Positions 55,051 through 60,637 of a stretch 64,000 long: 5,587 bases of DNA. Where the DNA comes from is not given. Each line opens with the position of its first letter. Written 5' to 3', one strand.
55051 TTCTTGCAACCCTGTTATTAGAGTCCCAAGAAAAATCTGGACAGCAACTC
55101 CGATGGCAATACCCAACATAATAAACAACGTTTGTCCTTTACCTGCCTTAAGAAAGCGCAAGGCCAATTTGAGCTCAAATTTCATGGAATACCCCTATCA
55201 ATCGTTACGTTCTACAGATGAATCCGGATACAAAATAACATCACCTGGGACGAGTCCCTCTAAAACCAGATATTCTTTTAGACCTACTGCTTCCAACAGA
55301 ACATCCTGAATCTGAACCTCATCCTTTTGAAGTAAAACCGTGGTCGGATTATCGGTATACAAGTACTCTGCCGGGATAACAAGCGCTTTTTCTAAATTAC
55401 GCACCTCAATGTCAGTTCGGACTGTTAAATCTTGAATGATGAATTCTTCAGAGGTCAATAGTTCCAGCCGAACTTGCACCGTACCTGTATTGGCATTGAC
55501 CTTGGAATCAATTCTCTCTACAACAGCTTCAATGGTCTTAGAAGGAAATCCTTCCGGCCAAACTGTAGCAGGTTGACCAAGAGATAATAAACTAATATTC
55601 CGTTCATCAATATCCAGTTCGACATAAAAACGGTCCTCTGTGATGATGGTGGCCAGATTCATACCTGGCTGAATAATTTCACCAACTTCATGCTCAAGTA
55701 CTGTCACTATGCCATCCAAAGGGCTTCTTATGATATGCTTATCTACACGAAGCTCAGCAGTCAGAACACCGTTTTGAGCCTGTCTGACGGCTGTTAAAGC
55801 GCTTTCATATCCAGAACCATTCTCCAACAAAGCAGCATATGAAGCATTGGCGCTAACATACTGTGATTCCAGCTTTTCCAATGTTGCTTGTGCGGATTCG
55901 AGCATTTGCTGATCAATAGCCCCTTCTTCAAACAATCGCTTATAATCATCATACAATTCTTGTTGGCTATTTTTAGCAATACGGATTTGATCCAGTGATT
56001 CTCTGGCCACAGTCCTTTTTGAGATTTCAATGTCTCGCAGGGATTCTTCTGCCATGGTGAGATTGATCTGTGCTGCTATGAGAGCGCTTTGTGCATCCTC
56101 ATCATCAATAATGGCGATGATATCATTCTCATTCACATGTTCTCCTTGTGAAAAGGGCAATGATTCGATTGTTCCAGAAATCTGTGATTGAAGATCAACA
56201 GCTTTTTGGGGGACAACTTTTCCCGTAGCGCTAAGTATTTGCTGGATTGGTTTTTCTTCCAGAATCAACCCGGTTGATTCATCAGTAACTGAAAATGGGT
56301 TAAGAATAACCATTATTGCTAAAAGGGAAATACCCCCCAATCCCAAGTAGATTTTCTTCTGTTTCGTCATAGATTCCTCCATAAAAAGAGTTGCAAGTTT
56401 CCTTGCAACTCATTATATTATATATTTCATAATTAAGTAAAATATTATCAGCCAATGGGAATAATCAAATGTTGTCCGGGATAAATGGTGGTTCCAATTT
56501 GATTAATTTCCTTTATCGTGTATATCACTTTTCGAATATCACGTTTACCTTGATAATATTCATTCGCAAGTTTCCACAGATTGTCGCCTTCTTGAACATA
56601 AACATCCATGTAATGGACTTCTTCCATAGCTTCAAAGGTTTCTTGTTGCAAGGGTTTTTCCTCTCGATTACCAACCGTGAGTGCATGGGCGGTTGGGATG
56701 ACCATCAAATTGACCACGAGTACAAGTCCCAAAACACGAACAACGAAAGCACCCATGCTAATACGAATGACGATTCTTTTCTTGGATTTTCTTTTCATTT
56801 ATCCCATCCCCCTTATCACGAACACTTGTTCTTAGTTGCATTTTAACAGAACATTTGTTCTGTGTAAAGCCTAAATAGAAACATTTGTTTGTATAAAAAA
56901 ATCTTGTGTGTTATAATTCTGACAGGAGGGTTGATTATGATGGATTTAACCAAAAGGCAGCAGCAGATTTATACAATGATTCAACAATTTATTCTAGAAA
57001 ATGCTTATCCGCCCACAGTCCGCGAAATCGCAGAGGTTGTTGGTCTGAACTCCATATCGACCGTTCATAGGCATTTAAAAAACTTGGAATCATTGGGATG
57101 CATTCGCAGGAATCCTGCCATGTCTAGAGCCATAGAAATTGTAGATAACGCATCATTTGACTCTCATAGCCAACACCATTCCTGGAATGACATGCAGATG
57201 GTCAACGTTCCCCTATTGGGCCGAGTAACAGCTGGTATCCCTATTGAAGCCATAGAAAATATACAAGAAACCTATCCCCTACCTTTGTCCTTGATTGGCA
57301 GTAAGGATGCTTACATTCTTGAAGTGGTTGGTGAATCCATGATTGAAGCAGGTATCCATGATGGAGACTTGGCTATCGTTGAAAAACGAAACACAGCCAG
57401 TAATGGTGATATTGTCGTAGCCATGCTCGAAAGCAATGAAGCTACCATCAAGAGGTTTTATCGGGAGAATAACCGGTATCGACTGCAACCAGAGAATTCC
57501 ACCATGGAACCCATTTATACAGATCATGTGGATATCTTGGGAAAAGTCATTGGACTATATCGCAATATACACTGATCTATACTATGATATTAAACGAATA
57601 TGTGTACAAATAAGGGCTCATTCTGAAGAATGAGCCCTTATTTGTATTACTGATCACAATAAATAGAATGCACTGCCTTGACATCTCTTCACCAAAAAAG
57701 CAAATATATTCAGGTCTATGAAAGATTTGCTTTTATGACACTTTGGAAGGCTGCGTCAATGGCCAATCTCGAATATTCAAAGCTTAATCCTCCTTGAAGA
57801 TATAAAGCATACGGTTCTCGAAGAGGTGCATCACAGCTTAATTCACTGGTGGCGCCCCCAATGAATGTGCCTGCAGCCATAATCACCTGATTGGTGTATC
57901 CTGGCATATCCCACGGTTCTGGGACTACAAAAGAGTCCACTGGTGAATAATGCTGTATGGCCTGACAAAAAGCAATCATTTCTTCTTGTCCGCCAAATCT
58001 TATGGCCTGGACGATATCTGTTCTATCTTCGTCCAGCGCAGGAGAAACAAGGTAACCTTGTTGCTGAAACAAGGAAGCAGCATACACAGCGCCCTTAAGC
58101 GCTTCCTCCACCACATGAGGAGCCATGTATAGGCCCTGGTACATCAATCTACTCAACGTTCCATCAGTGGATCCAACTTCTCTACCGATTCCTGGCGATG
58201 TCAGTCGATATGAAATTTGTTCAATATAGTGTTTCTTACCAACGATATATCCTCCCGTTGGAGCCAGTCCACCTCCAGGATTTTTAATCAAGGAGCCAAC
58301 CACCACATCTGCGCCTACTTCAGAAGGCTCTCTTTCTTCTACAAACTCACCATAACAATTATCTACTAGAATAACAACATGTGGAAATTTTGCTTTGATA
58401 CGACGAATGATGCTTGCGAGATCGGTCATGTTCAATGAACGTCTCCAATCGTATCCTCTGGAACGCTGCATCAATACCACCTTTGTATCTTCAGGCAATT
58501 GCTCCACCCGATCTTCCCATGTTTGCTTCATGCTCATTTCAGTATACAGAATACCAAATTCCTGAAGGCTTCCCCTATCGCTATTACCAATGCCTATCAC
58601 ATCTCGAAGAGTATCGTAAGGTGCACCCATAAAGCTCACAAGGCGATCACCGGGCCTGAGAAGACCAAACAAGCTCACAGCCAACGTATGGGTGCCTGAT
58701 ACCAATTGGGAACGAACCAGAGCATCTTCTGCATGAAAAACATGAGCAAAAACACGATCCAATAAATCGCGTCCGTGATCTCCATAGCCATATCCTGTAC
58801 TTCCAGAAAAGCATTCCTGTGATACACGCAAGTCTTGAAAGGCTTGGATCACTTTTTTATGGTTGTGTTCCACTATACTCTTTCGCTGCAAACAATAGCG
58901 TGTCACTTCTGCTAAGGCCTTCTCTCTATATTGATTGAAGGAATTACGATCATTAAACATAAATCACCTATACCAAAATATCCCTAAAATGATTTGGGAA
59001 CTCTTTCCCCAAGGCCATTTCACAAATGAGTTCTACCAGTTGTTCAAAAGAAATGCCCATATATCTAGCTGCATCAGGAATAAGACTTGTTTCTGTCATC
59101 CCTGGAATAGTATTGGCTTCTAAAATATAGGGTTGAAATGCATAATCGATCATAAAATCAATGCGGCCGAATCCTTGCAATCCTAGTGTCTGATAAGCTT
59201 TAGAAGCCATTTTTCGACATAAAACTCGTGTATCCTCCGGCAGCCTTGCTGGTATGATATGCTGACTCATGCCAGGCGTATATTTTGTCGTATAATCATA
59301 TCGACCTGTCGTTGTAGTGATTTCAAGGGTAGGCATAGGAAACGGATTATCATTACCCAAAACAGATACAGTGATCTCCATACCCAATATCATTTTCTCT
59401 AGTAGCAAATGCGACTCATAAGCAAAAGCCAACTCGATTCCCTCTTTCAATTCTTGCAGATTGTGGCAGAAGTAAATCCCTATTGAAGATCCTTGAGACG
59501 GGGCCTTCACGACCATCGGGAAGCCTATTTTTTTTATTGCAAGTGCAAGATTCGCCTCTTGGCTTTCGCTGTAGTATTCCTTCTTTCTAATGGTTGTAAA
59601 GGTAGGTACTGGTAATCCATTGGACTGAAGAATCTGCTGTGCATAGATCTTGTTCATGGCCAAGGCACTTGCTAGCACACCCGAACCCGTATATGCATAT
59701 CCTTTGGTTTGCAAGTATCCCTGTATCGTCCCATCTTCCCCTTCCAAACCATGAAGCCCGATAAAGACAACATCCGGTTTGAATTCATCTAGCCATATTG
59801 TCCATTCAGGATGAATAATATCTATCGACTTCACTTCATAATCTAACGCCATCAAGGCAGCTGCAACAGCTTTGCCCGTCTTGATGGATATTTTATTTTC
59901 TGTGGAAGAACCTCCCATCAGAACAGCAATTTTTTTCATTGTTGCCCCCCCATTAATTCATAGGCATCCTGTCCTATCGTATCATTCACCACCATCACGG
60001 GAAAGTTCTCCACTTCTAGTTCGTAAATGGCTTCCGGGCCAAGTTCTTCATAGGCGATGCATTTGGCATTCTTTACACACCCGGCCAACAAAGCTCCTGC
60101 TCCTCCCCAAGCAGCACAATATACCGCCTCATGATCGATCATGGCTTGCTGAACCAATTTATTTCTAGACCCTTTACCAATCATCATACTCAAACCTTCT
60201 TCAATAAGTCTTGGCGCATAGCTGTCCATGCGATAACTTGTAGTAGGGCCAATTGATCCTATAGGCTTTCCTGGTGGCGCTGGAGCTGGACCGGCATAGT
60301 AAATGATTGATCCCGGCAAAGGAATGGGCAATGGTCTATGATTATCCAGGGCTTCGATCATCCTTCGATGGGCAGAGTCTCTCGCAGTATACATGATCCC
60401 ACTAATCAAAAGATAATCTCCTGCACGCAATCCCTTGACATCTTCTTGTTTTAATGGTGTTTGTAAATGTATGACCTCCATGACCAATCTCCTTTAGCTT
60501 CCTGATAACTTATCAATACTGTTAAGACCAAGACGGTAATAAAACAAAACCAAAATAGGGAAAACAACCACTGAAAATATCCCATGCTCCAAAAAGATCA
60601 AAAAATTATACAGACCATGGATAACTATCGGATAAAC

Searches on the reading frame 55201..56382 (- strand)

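Call 32: search_protein_families(library=pfam, proteins=[window:55201-56382:-], max_evalue=0.0001)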
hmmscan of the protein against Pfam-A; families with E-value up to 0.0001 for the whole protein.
window:55201-56382:- (394 aa): 2 families
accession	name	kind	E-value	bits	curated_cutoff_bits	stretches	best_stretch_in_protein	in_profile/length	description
PF16576.10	HlyD_D23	-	9.6e-21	74.5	30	1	47-310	3-203/214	Barrel-sandwich domain of CusB or HlyD membrane-fusion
PF13437.12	HlyD_3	-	1.9e-19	70.8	22.2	1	218-310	2-95/106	HlyD family secretion protein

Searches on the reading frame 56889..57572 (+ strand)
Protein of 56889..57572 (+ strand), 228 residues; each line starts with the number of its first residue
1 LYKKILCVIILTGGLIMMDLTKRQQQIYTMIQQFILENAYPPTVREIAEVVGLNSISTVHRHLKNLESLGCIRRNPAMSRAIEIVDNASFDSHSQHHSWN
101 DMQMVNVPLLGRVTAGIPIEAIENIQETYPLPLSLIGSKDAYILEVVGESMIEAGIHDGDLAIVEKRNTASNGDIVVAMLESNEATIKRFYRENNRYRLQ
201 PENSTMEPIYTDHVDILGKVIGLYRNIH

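Call 32: search_protein_families(library=pfam, proteins=[window:56889-57572:+], max_evalue=0.0001)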
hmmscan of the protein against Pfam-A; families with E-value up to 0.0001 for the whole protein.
window:56889-57572:+ (228 aa): 4 families
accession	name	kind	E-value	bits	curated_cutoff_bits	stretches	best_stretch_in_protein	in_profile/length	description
PF00717.28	Peptidase_S24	-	1.8e-35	121.6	23.3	1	108-221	1-116/116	Peptidase S24-like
PF01726.22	LexA_DNA_bind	-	4.9e-20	71.5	23.7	1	17-81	1-65/65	LexA DNA binding domain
PF13412.12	HTH_24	-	1.3e-05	25.1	21.9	1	36-73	13-48/48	Winged helix-turn-helix DNA-binding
PF09339.16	HTH_IclR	-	7.8e-05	22.8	22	0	41-76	17-52/52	IclR helix-turn-helix domain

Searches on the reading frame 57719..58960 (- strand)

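Call 32: search_protein_families(library=pfam, proteins=[window:57719-58960:-], max_evalue=0.0001)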
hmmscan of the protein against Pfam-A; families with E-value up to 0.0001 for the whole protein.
window:57719-58960:- (414 aa): 2 families
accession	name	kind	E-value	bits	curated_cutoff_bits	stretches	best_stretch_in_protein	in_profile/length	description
PF06838.17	Met_gamma_lyase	-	9.6e-170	564.9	24.2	1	11-408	4-404/405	Methionine gamma-lyase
PF01053.26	Cys_Met_Meta_PP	-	4e-07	29.3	27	1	60-265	50-236/381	Cys/Met metabolism PLP-dependent enzyme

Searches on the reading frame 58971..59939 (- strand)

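Call 33: search_protein_families(library=pfam, proteins=[window:58971-59939:-], max_evalue=0.0001)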
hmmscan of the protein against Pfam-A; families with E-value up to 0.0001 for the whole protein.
window:58971-59939:- (323 aa): 6 families
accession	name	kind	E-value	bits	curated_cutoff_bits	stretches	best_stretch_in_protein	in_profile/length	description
PF07478.18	Dala_Dala_lig_C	-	5.1e-55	186.6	24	1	103-305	1-202/204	D-ala D-ala ligase C-terminus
PF01820.27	Dala_Dala_lig_N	-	7.4e-18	65.7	34.6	2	54-86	89-121/121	D-ala D-ala ligase N-terminus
PF02786.22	CPSase_L_D2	-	4e-08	33.5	19.8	1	121-277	21-178/211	Carbamoyl-phosphate synthase L chain, ATP binding domain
PF02222.28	ATP-grasp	-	1.9e-06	28.1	27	1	103-256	2-141/179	ATP-grasp domain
PF02655.19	ATP-grasp_3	-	2.6e-06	28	23.2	1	95-276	2-154/160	ATP-grasp domain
PF14397.11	ATPgrasp_ST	-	6e-06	26.1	31.4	0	242-283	219-260/278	Sugar-transfer associated ATP-grasp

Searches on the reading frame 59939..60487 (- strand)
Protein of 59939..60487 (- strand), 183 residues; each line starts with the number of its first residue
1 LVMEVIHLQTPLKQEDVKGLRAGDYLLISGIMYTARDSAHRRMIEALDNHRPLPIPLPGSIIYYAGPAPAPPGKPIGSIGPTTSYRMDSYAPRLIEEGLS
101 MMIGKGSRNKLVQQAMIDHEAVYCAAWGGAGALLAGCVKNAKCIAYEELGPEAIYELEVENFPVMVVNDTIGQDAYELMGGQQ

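Call 33: search_protein_families(library=pfam, proteins=[window:59939-60487:-], max_evalue=0.0001)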
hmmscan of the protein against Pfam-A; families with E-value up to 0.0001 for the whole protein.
window:59939-60487:- (183 aa): 1 family
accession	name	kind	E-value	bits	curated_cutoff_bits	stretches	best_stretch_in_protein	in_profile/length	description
PF05683.17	Fumerase_C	-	1.3e-54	185.1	22.2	1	5-177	28-203/205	Fumarase C-terminus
